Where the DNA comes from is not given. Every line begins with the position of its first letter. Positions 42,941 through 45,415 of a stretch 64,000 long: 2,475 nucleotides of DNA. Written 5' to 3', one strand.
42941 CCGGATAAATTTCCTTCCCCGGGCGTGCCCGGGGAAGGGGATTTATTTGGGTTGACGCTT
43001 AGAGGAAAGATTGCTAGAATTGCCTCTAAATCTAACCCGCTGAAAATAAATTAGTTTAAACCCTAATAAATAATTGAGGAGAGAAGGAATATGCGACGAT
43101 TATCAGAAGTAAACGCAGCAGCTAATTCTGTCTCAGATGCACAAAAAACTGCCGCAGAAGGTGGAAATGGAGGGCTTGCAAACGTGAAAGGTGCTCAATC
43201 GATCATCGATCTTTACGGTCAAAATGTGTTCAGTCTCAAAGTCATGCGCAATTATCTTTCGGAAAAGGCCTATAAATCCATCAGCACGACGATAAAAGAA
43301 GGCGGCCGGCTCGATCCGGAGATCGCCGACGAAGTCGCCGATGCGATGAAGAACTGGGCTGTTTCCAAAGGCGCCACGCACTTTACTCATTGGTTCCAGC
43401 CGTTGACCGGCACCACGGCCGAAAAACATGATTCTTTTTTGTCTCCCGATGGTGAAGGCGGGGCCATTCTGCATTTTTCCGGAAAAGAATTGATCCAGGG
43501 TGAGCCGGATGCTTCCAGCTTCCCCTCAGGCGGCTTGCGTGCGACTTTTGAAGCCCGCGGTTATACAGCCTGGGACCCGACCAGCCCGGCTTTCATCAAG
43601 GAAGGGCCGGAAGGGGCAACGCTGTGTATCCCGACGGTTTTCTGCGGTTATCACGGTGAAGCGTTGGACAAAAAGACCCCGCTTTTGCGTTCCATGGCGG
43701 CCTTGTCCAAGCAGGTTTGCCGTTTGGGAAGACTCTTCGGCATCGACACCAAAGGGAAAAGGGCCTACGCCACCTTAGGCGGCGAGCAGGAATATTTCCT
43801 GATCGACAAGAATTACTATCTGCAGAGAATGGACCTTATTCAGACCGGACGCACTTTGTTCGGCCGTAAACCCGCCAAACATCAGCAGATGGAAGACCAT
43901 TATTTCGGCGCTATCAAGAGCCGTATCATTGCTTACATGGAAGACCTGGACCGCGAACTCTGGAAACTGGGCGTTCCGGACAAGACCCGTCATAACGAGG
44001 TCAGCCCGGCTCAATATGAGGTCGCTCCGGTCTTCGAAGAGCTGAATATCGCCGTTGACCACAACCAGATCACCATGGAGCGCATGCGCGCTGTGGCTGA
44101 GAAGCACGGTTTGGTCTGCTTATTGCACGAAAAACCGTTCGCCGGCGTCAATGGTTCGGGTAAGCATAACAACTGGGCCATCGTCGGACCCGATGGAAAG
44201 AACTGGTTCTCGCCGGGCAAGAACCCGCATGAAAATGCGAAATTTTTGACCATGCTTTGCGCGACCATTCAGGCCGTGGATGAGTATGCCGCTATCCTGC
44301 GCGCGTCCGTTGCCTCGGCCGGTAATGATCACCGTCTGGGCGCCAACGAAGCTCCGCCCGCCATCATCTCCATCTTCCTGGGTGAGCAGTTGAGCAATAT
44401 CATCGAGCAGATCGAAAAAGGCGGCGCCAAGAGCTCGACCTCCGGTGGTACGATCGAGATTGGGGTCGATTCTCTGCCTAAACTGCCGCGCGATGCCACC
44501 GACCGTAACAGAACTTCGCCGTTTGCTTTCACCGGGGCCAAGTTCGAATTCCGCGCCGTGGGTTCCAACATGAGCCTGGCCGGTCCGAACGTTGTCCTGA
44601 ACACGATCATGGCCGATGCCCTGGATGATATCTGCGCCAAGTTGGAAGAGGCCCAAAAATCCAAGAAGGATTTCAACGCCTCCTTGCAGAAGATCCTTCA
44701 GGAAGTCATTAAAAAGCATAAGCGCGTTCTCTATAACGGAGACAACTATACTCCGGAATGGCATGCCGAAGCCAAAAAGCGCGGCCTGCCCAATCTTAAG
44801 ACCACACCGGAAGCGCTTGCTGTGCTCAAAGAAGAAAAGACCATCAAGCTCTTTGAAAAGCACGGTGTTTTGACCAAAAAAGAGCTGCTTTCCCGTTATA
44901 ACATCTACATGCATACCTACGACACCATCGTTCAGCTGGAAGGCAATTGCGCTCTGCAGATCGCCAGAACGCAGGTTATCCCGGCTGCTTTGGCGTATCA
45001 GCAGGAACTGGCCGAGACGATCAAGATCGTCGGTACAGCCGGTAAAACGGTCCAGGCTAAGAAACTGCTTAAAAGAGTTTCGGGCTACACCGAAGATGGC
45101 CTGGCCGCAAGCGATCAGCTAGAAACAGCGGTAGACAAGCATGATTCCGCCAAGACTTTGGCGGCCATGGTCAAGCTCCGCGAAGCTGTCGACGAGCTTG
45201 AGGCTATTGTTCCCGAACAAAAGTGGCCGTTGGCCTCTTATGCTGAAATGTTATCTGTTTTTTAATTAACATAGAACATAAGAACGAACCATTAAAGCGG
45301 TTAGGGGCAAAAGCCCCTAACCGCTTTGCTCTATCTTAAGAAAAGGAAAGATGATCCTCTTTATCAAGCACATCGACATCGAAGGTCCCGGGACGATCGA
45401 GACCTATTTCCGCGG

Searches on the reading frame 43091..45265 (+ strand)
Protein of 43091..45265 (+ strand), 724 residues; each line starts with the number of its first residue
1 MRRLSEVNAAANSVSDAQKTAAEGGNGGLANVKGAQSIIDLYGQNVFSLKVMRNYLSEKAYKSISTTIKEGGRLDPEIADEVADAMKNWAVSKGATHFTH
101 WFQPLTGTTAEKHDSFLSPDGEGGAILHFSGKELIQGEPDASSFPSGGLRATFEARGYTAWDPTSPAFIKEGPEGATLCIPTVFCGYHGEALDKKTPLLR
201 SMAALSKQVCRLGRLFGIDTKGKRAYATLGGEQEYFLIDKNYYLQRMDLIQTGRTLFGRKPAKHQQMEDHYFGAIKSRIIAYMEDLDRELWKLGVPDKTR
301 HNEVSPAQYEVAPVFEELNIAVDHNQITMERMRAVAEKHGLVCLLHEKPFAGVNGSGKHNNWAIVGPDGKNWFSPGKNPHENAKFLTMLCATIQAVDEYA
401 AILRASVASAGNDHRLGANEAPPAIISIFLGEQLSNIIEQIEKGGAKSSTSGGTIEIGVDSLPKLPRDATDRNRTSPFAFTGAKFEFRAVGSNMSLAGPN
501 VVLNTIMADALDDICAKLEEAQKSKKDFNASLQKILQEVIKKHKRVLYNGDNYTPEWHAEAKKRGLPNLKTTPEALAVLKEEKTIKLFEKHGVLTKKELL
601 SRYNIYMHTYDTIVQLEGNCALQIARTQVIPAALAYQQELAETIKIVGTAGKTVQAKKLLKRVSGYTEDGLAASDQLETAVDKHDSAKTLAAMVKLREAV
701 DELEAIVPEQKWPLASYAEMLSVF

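Call 62: search_protein_families(library=pfam, proteins=[window:43091-45265:+], max_evalue=0.00001)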
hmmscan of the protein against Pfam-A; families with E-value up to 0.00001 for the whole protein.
window:43091-45265:+ (724 aa): 3 families
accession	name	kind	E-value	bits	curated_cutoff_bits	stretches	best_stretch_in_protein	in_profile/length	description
PF12437.13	GSIII_N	-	4.9e-79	264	25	1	40-201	3-160/160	Glutamine synthetase type III N terminal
PF18318.6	Gln-synt_C-ter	-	7.3e-42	142.3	22.7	1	532-645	2-115/118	Glutamine synthetase C-terminal domain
PF00120.29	Gln-synt_C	-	4.4e-19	69.2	24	1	227-409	22-201/344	Glutamine synthetase, catalytic domain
